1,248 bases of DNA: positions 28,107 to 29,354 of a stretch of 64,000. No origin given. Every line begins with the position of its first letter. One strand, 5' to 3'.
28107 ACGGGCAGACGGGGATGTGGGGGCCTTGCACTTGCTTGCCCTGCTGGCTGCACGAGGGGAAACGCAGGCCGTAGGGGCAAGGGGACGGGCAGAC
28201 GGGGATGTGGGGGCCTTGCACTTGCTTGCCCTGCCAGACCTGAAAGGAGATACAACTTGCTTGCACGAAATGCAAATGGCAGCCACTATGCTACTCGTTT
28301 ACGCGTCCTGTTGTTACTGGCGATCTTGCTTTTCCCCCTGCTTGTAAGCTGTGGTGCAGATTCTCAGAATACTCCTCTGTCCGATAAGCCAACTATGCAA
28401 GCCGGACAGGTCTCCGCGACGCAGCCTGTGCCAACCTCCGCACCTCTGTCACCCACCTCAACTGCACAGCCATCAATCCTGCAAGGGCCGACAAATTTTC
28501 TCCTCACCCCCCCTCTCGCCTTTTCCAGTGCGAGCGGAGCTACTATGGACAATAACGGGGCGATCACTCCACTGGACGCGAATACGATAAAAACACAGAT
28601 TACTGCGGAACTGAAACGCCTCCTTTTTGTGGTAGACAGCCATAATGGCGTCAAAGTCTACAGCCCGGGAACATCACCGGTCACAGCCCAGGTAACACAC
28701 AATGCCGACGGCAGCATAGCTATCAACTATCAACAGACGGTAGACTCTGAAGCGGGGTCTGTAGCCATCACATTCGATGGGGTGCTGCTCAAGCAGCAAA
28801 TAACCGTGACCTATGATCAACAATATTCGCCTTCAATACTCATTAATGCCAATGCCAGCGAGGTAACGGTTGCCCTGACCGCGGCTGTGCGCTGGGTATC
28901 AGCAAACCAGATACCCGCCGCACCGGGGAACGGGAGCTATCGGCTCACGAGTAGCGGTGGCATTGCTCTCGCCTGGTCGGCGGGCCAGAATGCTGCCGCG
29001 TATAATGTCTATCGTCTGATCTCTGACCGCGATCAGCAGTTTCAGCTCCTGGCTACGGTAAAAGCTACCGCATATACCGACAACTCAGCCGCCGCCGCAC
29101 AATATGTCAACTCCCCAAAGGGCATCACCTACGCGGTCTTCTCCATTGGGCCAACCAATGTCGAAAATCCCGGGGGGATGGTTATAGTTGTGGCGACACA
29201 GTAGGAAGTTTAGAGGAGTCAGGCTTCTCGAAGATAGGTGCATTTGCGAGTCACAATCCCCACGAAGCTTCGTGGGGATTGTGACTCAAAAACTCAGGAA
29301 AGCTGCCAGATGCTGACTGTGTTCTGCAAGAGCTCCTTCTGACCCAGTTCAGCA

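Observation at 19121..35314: Compact 17-kb cellulolytic locus with embedded signal-transduction genes (membrane XRE regulator; ECF sigma + WD40 anti-sigma)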

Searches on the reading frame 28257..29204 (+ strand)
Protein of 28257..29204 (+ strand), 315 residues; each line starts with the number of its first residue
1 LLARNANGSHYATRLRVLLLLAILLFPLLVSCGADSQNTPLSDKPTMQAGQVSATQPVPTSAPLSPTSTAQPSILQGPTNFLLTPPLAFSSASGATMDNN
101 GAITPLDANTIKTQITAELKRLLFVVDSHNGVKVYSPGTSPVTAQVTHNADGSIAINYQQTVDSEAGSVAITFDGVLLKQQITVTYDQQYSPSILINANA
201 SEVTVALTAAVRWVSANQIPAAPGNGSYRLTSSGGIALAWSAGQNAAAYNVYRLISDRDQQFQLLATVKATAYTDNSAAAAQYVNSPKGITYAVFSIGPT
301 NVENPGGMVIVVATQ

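Call 3: search_protein_families(library=pfam, proteins=[window:28257-29204:+], max_evalue=0.01)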
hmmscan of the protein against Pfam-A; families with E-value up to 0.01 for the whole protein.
window:28257-29204:+ (315 aa): 1 family
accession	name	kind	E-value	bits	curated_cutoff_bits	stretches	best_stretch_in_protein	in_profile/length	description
PF18033.7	SpuA_C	-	0.0075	16.8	26.3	0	242-294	23-77/93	SpuA C-terminal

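Call 50: find_homologous_proteins(query=window:28257-29204:+, max_evalue=0.001)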
Query window:28257-29204:+ (315 aa): 50 proteins with E <= 0.001 among 5876 candidates.
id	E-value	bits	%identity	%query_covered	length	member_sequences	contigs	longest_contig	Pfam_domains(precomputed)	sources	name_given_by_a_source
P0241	2.1e-163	560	85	100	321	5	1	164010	-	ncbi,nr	ncbi:MAG TPA: hypothetical protein VFB60_24690 [Ktedonobacteraceae bacterium]|nr:hypothetical protei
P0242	1.8e-162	557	89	90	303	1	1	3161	-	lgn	-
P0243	3.0e-162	557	85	100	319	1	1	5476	-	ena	-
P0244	9.1e-157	539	82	100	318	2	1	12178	-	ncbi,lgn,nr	ncbi:MAG TPA: hypothetical protein VFU49_15135 [Ktedonobacteraceae bacterium]|nr:hypothetical protei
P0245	1.9e-154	531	80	100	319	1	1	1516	-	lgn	-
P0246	1.1e-146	506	79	95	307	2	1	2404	-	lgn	-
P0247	9.7e-137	473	71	100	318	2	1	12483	-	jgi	-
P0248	5.5e-136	471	71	100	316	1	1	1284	-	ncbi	-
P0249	1.4e-132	459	100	70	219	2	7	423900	-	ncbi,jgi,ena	jgi:hypothetical protein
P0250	2.9e-117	409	88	69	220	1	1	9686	-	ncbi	-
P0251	6.0e-116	405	65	98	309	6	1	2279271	-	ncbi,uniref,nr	ncbi:hypothetical protein KSD_61310 [Ktedonobacter sp. SOSP1-85]|uniref:hypothetical protein n=1 Tax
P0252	3.3e-113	396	65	90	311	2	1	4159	-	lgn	-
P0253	1.5e-112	394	65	90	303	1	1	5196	-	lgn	-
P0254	7.0e-112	391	84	70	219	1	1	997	-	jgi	-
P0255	6.7e-111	388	59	98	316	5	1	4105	-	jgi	-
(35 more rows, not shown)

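Call 60: search_protein_families(library=ncbifam, proteins=[window:28257-29204:+], max_evalue=0.01)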
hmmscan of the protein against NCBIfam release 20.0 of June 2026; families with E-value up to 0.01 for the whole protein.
window:28257-29204:+ (315 aa): 0 families
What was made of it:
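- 28257..29204 (+): Conserved lipoprotein of unknown function: lipobox Cys32, low-complexity linker, a beta-sandwich domain and an FN3 domain. No Pfam or NCBIfam family (calls 3, 60).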

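Call 61: predict_structure(alignment_id=A3)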
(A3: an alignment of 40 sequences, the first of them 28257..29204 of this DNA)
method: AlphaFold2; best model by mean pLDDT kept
length: 315 residues; sequences in the alignment: 40
mean_pLDDT: 82.0   pTM: 0.68
mean pLDDT of the five models: 82.0, 81.0, 80.4, 79.8, 79.0
residues with pLDDT >= 90: 182; 70-90: 68; 50-70: 19; < 50: 46
segments of 3 or more residues with pLDDT < 50: 1-6, 30-69
pLDDT, mean of each block of 10 residues (from residue 1): 46 73 63 36 36 37 43 72 96 96 97 94 89 87 94 95 89 96 97 88 98 91 96 95 96 85 92 96 88 94 88 77
secondary structure, 60 per line:
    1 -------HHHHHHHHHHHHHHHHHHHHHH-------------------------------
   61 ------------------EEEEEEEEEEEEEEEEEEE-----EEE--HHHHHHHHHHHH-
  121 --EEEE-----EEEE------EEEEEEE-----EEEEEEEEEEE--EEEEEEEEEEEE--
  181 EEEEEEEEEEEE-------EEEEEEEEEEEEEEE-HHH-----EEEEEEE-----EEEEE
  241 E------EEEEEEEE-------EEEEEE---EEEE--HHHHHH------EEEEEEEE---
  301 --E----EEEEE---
elements in order: H8-29 E79-97 E103-105 H108-119 E123-126 E132-135 E142-148 E154-164 E167-178 E181-192 E200-214 E224-230 E236-241 E248-255 E263-268 E272-275 H278-283 E290-297 E308-312
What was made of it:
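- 28257..29204 (+): AF2 pLDDT 82 (call 61).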

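Call 97: fold_search(model_id=the predicted structure, library=pdb)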
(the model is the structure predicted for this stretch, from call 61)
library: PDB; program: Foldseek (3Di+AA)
matches with E <= 10: 1044; with E <= 0.001: 34
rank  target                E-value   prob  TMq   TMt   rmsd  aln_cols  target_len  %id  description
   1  2vtf_A                1.4e-05  1.00  0.25  0.14  17.2       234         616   13  X-ray crystal structure of the Endo-beta-N-acetylglucosaminidase from Arthrobacter protophormiae E173Q mutant reveals  (released 2009-03-31)
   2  5utk_B                6.5e-05  1.00  0.23  0.26  28.6       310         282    9  Crystal structure of the membrane proximal three fibronectin type III (FNIII) domains of Tie2 (Tie2[FNIIIa-c]) (released 2017-04-12)
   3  6mfa                  8.4e-05  1.00  0.24  0.21  20.2       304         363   10  Fragment of human fibronectin containing the 4th-7th type III domains (released 2019-09-18)
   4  3fha_B                8.9e-05  1.00  0.22  0.13  17.7       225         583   13  Structure of endo-beta-N-acetylglucosaminidase A (released 2009-04-28)
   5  6i6x_A                9.3e-05  1.00  0.25  0.13  18.1       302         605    8  New Irreversible a-l-Iduronidase Inhibitors and Activity-Based Probes (released 2018-12-05)
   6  3t1w                  9.3e-05  1.00  0.24  0.20  39.0       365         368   11  Structure of the four-domain fragment Fn7B89 of oncofetal fibronectin (released 2012-03-21)
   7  3w81_A                9.8e-05  1.00  0.24  0.13  17.8       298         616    8  Human alpha-l-iduronidase (released 2013-08-21)
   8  4obr_B                1.0e-04  1.00  0.26  0.14  18.4       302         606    7  Crystal structure of human alpha-L-iduronidase complex with alpha-L-iduronic acid (released 2015-01-14)
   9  2vtf_B                1.5e-04  1.00  0.25  0.14  17.3       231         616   13  X-ray crystal structure of the Endo-beta-N-acetylglucosaminidase from Arthrobacter protophormiae E173Q mutant reveals  (released 2009-03-31)
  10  3gdb                  1.5e-04  1.00  0.25  0.13  18.4       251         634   10  Crystal structure of Spr0440 glycoside hydrolase domain, Endo-D from Streptococcus pneumoniae R6 (released 2009-03-17)
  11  4kgj_A                1.6e-04  1.00  0.24  0.13  18.1       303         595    8  Crystal structure of human alpha-L-iduronidase complex with 5-fluoro-alpha-L-idopyranosyluronic acid fluoride (released 2013-09-18)
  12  4kgj_B                1.7e-04  1.00  0.24  0.13  17.5       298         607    8  Crystal structure of human alpha-L-iduronidase complex with 5-fluoro-alpha-L-idopyranosyluronic acid fluoride (released 2013-09-18)
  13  4obs_A                1.9e-04  1.00  0.24  0.14  18.1       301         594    9  Crystal structure of human alpha-L-iduronidase in the P212121 form (released 2015-01-14)
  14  8avb_B                1.9e-04  1.00  0.26  0.15  22.4       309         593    8  Cryo-EM structure for mouse leptin in complex with the mouse LEP-R ectodomain (1:2 mLEP:mLEPR model). (released 2023-04-05)
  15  6i6r_A                2.0e-04  1.00  0.25  0.14  18.0       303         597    8  New Irreversible a-l-Iduronidase Inhibitors and Activity-Based Probes (released 2018-12-05)
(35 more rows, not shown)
